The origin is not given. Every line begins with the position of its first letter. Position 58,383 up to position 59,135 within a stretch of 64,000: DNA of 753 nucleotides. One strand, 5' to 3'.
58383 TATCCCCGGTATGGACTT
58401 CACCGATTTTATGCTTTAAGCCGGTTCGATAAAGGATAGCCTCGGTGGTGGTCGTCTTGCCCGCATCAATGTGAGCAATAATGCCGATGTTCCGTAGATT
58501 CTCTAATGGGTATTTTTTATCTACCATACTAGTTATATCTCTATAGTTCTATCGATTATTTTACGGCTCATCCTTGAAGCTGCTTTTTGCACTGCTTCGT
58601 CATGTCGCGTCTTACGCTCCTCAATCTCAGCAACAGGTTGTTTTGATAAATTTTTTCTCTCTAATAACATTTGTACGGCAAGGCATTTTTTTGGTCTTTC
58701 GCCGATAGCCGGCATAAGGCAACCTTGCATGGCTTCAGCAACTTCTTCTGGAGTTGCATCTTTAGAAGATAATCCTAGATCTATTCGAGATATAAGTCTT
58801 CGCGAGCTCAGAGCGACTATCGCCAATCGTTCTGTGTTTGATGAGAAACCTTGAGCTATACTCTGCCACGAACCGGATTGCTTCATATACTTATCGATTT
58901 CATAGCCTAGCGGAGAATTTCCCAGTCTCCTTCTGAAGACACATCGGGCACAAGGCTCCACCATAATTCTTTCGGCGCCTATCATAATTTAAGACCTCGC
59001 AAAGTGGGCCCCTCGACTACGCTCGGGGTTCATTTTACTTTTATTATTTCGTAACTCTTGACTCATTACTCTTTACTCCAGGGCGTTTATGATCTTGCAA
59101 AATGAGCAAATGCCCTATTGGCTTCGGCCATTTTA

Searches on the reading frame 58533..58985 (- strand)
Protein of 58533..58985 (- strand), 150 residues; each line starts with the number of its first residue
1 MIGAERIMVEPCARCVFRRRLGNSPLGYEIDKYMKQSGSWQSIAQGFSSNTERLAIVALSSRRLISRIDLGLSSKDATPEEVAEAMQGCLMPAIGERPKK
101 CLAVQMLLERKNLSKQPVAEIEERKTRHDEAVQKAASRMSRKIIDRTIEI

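Call 88: search_protein_families(library=padloc, proteins=[window:58533-58985:-], max_evalue=0.01)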
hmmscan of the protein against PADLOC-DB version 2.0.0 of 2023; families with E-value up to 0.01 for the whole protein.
window:58533-58985:- (150 aa): 0 families

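Call 89: search_protein_families(library=ncbifam, proteins=[window:58533-58985:-], max_evalue=0.01)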
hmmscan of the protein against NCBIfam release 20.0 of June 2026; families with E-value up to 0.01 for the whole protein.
window:58533-58985:- (150 aa): 0 families

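Call 93: search_protein_families(library=pfam, proteins=[window:58533-58985:-], max_evalue=0.001)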
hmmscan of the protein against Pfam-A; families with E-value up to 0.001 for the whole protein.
window:58533-58985:- (150 aa): 0 families
